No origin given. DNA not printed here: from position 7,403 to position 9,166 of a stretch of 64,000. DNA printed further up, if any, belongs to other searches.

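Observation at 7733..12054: Orphan anchor-less T4CP-like ATPase and helicase-less TrwC relaxase wired to a fused PafBC-type double-WYL regulator in a housekeeping neighbourhood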

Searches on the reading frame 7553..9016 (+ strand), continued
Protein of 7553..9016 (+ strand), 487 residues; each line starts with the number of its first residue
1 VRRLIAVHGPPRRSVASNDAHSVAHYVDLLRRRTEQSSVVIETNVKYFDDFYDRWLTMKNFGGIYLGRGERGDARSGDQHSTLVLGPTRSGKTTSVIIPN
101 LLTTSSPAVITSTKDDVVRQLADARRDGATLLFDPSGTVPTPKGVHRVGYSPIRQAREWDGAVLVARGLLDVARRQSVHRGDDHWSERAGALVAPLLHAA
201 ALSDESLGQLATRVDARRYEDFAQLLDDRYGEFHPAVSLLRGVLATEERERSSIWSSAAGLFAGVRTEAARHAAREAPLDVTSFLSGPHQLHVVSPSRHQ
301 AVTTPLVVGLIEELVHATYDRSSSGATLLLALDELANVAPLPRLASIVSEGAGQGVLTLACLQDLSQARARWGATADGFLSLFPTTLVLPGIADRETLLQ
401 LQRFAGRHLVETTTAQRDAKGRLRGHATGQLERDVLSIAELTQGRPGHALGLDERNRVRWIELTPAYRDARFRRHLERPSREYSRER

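Call 39: find_encoding_contigs(protein=P0391, flank=10000, max_places=2)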
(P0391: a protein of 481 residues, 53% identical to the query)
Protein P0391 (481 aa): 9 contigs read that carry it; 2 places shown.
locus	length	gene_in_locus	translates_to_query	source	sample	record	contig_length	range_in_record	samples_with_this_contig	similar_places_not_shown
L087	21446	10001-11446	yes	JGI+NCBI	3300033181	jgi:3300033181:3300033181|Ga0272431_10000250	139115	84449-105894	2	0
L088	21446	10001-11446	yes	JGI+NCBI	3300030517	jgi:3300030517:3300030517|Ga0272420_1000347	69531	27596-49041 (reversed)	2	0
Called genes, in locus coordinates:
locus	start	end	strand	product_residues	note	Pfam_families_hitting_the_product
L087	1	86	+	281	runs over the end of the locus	PF09900:DUF2127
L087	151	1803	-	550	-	PF00732:GMC_oxred_N, PF01266:DAO (faint), PF13450:NAD_binding_8 (faint), PF05199:GMC_oxred_C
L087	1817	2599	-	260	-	PF13618:Gluconate_2-dh3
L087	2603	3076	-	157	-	-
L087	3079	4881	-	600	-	PF02776:TPP_enzyme_N, PF00205:TPP_enzyme_M, PF02775:TPP_enzyme_C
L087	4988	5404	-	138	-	-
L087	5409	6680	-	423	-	PF03706:LPG_synthase_TM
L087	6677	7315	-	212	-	PF01351:RNase_HII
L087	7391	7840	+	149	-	-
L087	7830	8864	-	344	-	PF01210:NAD_Gly3P_dh_N, PF07479:NAD_Gly3P_dh_C, PF20618:GPD_NAD_C_bact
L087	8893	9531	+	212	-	PF01983:CofC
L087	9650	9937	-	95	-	-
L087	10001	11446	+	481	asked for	PF02534:T4SS-DNA_transf, PF10412:TrwB_AAD_bind (weak), PF12696:TraG-D_C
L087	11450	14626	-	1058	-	PF08751:TrwC, PF13604:AAA_30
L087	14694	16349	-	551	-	PF00033:Cytochrome_B, PF13631:Cytochrom_B_N_2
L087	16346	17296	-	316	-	PF19297:QcrA_N, PF00355:Rieske (weak)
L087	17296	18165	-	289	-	PF14495:Cytochrom_C550 (faint), PF00034:Cytochrom_C (weak), PF13442:Cytochrome_CBB3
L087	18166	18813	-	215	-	PF00510:COX3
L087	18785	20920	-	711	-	PF00580:UvrD-helicase (faint), PF13245:AAA_19 (weak)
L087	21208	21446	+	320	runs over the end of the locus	PF01208:URO-D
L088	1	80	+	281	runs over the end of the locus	PF09900:DUF2127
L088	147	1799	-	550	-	PF00732:GMC_oxred_N, PF01266:DAO (faint), PF13450:NAD_binding_8 (faint), PF05199:GMC_oxred_C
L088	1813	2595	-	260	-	PF13618:Gluconate_2-dh3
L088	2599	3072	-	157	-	-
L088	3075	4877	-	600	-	PF02776:TPP_enzyme_N, PF00205:TPP_enzyme_M, PF02775:TPP_enzyme_C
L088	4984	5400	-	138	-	-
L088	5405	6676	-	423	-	PF03706:LPG_synthase_TM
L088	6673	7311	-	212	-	PF01351:RNase_HII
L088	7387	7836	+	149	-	-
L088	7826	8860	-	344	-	PF01210:NAD_Gly3P_dh_N, PF07479:NAD_Gly3P_dh_C, PF20618:GPD_NAD_C_bact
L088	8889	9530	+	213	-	PF01983:CofC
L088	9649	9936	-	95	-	-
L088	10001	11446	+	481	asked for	PF02534:T4SS-DNA_transf, PF10412:TrwB_AAD_bind (weak), PF12696:TraG-D_C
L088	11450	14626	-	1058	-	PF08751:TrwC, PF13604:AAA_30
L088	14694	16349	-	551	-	PF00033:Cytochrome_B, PF13631:Cytochrom_B_N_2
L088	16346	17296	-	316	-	PF19297:QcrA_N, PF00355:Rieske (weak)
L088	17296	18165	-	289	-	PF14495:Cytochrom_C550 (faint), PF00034:Cytochrom_C (weak), PF13442:Cytochrome_CBB3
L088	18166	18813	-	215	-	PF00510:COX3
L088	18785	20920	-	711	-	PF00580:UvrD-helicase (faint), PF13245:AAA_19 (weak)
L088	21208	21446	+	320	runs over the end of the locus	PF01208:URO-D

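Call 40: find_encoding_contigs(protein=P0496, flank=10000, max_places=2)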
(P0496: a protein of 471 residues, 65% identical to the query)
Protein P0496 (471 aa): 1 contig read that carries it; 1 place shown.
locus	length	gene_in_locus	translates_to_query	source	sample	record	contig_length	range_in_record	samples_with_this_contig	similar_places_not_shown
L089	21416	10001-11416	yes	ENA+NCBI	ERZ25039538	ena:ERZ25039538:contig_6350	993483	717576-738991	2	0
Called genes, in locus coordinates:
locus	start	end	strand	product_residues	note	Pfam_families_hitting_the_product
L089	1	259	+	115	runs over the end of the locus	PF03091:CutA1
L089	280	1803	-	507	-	PF00501:AMP-binding, PF13193:AMP-binding_C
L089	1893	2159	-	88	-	-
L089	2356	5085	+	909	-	PF01074:Glyco_hydro_38N, PF09261:Alpha-mann_mid (weak)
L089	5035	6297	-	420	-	PF16701:Ad_Cy_reg, PF00211:Guanylate_cyc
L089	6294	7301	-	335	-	PF01210:NAD_Gly3P_dh_N, PF07479:NAD_Gly3P_dh_C, PF20618:GPD_NAD_C_bact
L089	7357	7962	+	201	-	PF01983:CofC, PF12804:NTP_transf_3 (weak)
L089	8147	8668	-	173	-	-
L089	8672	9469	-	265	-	PF18291:HU-HIG (weak), PF00216:Bac_DNA_binding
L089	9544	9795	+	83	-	-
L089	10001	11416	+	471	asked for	PF02534:T4SS-DNA_transf, PF10412:TrwB_AAD_bind (faint), PF12696:TraG-D_C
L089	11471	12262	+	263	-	PF27531:MT3502_N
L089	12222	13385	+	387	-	-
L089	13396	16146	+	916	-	PF02811:PHP, PF07733:DNA_pol3_alpha, PF17657:DNA_pol3_finger, PF14579:HHH_6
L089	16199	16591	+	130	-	PF01336:tRNA_anti-codon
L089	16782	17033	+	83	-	-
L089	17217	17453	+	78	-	-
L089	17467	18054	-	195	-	-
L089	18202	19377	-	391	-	PF07681:DoxX, PF00355:Rieske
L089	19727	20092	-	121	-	-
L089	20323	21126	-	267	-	PF00288:GHMP_kinases_N (weak)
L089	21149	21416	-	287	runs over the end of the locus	PF00398:RrnaAD, PF10294:Methyltransf_16 (weak), PF13649:Methyltransf_25 (weak)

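Call 45: find_related_loci(query=A2, collection=metagenome_contigs, flank=8000)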
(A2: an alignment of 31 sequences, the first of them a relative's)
Query A2 (488 aa) in metagenome_contigs; peptide patterns used: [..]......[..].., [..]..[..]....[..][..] (x = any residue, [..] = any of these).
600 stretches matched a pattern (row limit reached: there are more); 423 encode a relative of the query (tblastn E <= 1e-3); the best 80 are kept; 80 distinct loci.
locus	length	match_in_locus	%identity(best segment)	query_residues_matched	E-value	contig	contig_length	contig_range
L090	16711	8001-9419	64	24-484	0e+0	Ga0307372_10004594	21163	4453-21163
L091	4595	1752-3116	66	9-457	0e+0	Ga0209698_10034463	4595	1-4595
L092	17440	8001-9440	66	13-485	3e-179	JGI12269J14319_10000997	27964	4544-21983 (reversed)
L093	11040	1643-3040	64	9-460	2e-179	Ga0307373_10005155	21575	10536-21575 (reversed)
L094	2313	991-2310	65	25-449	0e+0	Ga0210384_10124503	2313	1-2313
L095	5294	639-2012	63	13-456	9e-172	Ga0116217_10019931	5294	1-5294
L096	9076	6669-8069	65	13-469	1e-165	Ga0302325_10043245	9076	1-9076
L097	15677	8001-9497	56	4-488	6e-159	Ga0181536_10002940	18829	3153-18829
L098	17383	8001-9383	57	12-454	1e-156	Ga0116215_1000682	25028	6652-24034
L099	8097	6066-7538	56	12-488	4e-156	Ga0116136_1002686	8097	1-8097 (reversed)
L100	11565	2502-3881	62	22-468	6e-154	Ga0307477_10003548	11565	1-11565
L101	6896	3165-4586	57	23-482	2e-152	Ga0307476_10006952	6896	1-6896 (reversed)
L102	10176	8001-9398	60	24-483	8e-152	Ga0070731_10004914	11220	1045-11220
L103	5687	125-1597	56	7-488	2e-152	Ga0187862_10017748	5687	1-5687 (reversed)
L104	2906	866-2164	58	22-469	8e-153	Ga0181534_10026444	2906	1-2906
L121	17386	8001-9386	53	17-488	2e-132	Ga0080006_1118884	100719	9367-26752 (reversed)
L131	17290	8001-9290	53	20-454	3e-130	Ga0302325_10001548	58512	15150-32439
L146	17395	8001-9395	52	23-488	2e-126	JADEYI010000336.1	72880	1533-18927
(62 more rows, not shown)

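Call 55: search_protein_families(library=pfam, proteins=[L089:11471-12262:+, L089:12222-13385:+, L089:13396-16146:+, L089:9544-9795:+, L089:8147-8668:-, L087:11450-14626:-, L087:18785-20920:-, L087:9650-9937:-], max_evalue=0.01)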
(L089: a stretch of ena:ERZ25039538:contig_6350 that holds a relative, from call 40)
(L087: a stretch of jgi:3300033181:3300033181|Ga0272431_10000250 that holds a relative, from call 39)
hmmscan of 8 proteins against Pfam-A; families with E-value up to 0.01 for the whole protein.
L089:11471-12262:+ (263 aa): 0 families

L089:12222-13385:+ (387 aa): 0 families

L089:13396-16146:+ (916 aa): 4 families
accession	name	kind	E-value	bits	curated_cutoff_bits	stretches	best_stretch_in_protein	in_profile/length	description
PF07733.18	DNA_pol3_alpha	-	1e-75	255.2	23.9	1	306-551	2-260/260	Bacterial DNA polymerase III alpha NTPase domain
PF17657.6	DNA_pol3_finger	-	1.8e-52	177.5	22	1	554-719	1-166/166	Bacterial DNA polymerase III alpha subunit finger domain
PF02811.25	PHP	-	1.1e-30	107.6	26.4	1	7-187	1-164/164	PHP domain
PF14579.12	HHH_6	-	3.4e-15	56.5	25.6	1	792-881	1-84/90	Helix-hairpin-helix motif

L089:9544-9795:+ (83 aa): 0 families

L089:8147-8668:- (173 aa): 0 families

L087:11450-14626:- (1058 aa): 3 families
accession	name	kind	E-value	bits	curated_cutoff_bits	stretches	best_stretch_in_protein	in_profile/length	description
PF08751.17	TrwC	-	6.5e-78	262.6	25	1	10-289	2-285/286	TrwC relaxase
PF13604.12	AAA_30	-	5.6e-17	62.5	27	1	447-580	7-139/191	AAA domain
PF04986.18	Y2_Tnp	-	0.003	18.1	20.9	1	151-211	4-63/183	Putative transposase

L087:18785-20920:- (711 aa): 7 families
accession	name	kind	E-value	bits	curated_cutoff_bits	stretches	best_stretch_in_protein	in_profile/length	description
PF00580.27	UvrD-helicase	-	1.9e-11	44.6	23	2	143-187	3-46/271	UvrD/REP helicase N-terminal domain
PF13245.12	AAA_19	-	4.2e-08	33.9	25.1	1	154-480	11-130/134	AAA domain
PF13538.12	UvrD_C_2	-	2.8e-05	24.3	27.4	1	641-688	4-52/52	UvrD-like helicase C-terminal domain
PF02562.22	PhoH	-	0.00015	21.8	27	0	445-479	123-158/205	PhoH-like protein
PF01443.25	Viral_helicase1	-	0.002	18.4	21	0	643-688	181-227/228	Viral superfamily 1 RNA helicase core domain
PF09848.15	SLFN-g3_helicase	-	0.0038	17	24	1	157-195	4-39/354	Schlafen group 3, DNA/RNA helicase domain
PF13361.12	UvrD_C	-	0.0077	16.1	25.6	0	647-688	295-346/350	UvrD-like helicase C-terminal domain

L087:9650-9937:- (95 aa): 0 families
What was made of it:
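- On MOBF (TrwC/TraI) relaxase: The helicase (AAA_30) is present only in the L087/L088 lineage, where the protein is 1058 aa (calls 39, 55).
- One lineage keeps a full-length relaxase-helicase (calls 39, 55).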

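Call 56: search_protein_families(library=ncbifam, proteins=[L089:11471-12262:+, L089:12222-13385:+, L089:13396-16146:+, L089:9544-9795:+, L089:8147-8668:-, L090:9585-10403:+], max_evalue=0.01)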
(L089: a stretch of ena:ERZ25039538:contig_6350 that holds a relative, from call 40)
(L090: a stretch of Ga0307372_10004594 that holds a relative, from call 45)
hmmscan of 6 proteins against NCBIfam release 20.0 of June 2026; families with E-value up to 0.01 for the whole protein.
L089:11471-12262:+ (263 aa): 1 family
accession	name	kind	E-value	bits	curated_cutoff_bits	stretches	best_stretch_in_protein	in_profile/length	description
NF058630.1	repair_Rv3395c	exception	1e-41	142.2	65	1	55-212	1-152/153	DnaE2-dependent mutagenesis accessory factor ImuA'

L089:12222-13385:+ (387 aa): 2 families
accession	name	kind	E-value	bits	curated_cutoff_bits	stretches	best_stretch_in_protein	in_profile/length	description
NF002882.0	PRK03348.1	equivalog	0.0011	17.9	389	1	86-177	141-234/461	DNA polymerase IV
NF002848.0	PRK03103.1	subfamily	0.0035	15.9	381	1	29-177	90-235/410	DNA polymerase IV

L089:13396-16146:+ (916 aa): 20 families
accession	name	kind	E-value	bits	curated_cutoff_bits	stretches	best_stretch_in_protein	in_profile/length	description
NF004225.0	PRK05672.1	subfamily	0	1233.5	939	1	2-906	3-889/1047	error-prone DNA polymerase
NF004226.0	PRK05673.1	equivalog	1e-193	646.2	1002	2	3-471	4-465/1146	DNA polymerase III subunit alpha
TIGR00594.1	polc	superfamily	1.1e-176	589.9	434.35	1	6-882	2-883/1022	DNA polymerase III subunit alpha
NF005298.0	PRK06826.1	equivalog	2.2e-168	562.2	1260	2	3-471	3-460/1151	DNA polymerase III subunit alpha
NF005617.0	PRK07374.1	equivalog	4.6e-134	448.7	1653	2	4-476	2-478/1170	DNA polymerase III subunit alpha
NF005377.0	PRK06920.1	equivalog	1.8e-121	406.9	1806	1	4-880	2-859/1108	DNA polymerase III subunit alpha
NF005582.0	PRK07279.1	equivalog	1e-105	354.8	1279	3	490-863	434-784/1033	DNA polymerase III subunit alpha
NF007079.0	PRK09532.1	equivalog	2.8e-104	350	1525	2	4-476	2-476/876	DNA polymerase III subunit alpha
NF005516.0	PRK07135.1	equivalog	2.6e-101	340.3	1084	3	490-846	429-771/974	DNA polymerase III DnaE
NF004550.0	PRK05898.1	equivalog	2.2e-93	314.1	1182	1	210-858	137-781/971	DNA polymerase III subunit alpha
NF001688.0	PRK00448.1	equivalog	5.8e-20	70.5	873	1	7-74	340-407/1445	PolC-type DNA polymerase III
TIGR01405.1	polC_Gram_pos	equivalog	2.4e-18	65.3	1043.45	2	7-74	106-173/1211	DNA polymerase III subunit alpha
NF041577.1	nside_bi_sphtase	equivalog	3e-12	46.3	400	1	6-70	4-66/276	3',5'-nucleoside bisphosphate phosphatase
NF005616.0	PRK07373.1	equivalog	3.7e-08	32.3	646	1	736-881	34-173/449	DNA polymerase III subunit alpha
NF047791.1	RNaseRnm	equivalog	4.5e-06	26.1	375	1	6-57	3-52/275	RNase RNM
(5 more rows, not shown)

L089:9544-9795:+ (83 aa): 0 families

L089:8147-8668:- (173 aa): 1 family
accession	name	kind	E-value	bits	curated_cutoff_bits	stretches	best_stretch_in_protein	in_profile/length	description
NF038053.1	hist_H1_lk_Burk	equivalog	0.00051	20.4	80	1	1-166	1-171/195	histone H1-like DNA-binding protein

L090:9585-10403:+ (273 aa): 2 families
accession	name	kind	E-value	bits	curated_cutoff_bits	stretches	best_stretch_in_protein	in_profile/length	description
NF058630.1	repair_Rv3395c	exception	2.1e-42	144.5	65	1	55-216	1-153/153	DnaE2-dependent mutagenesis accessory factor ImuA'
NF033429.2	ImuA_translesion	equivalog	1e-07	32.1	150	1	49-176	20-150/181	translesion DNA synthesis-associated protein ImuA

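Call 60: search_protein_families(library=pfam, proteins=[L131:5131-6336:-, L131:6348-7898:+, L131:7983-9368:+, L131:9400-11745:+, L131:9127-10407:-, L131:11742-12446:-, L131:12565-15474:-, L131:12640-13809:+], max_evalue=0.001)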
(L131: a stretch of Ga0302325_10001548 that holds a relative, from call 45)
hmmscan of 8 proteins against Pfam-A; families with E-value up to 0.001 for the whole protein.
L131:5131-6336:- (401 aa): 0 families

L131:6348-7898:+ (516 aa): 5 families
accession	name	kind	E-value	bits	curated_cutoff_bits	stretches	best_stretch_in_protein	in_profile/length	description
PF00117.34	GATase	-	1.2e-44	152.7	22.8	1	11-194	1-189/190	Glutamine amidotransferase class-I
PF00958.27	GMP_synt_C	-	2.5e-43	146.5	27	1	424-515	1-92/92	GMP synthase C terminal domain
PF07722.19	Peptidase_C26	-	7.3e-12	46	20.5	1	74-177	100-219/219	Peptidase C26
PF02540.23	NAD_synthase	-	6.7e-10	38.9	21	1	217-248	14-45/242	NAD synthase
PF03054.22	tRNA_Me_trans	-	7e-06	26.3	20.6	1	222-257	1-35/202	tRNA methyl transferase HUP domain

L131:7983-9368:+ (461 aa): 3 families
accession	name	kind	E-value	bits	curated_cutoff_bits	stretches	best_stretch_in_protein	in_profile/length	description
PF02534.20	T4SS-DNA_transf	-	7.6e-22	78.2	20.1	1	16-407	33-422/468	Type IV secretory system Conjugative DNA transfer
PF12696.13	TraG-D_C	-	1e-20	74.4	22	1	289-407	1-123/126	TraM recognition site of TraD and TraG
PF10412.15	TrwB_AAD_bind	-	2.4e-06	27.1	20.5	1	98-396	78-351/387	Type IV secretion-system coupling protein DNA-binding domain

L131:9400-11745:+ (781 aa): 7 families
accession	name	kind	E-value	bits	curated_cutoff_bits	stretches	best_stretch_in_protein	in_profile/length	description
PF00580.27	UvrD-helicase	-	4e-92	309.2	23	1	4-266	1-270/271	UvrD/REP helicase N-terminal domain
PF13361.12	UvrD_C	-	2.9e-71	241.2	25.6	2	272-434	1-150/350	UvrD-like helicase C-terminal domain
PF13245.12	AAA_19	-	8.1e-25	88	25.1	1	8-252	1-134/134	AAA domain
PF21196.3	PcrA_UvrD_tudor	-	3.3e-13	49.7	23.9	1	733-779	1-47/48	PcrA/UvrD tudor domain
PF13538.12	UvrD_C_2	-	3e-10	40.2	27.4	1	553-612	2-52/52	UvrD-like helicase C-terminal domain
PF13604.12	AAA_30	-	4.5e-08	33.5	27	0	4-112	2-98/191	AAA domain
PF01443.25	Viral_helicase1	-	6.4e-06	26.6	21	0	207-252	58-102/228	Viral superfamily 1 RNA helicase core domain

L131:9127-10407:- (426 aa): 0 families

L131:11742-12446:- (234 aa): 0 families

L131:12565-15474:- (969 aa): 5 families
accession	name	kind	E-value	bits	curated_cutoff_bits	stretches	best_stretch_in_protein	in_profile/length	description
PF00196.25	GerE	-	4.1e-13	49.2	23.5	1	911-962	3-54/57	Bacterial regulatory proteins, luxR family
PF13191.12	AAA_16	-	3.1e-11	44.5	32.6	1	101-225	1-161/167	AAA ATPase domain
PF08281.18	Sigma70_r4_2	-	1.5e-08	34.6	25.7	1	922-953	23-54/54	Sigma-70, region 4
PF13401.12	AAA_22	-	2.8e-06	28.1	27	1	118-230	4-118/130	AAA domain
PF07728.20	AAA_5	-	0.00034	21.1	22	0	121-158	1-38/139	AAA domain (dynein-related subfamily)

L131:12640-13809:+ (389 aa): 0 families
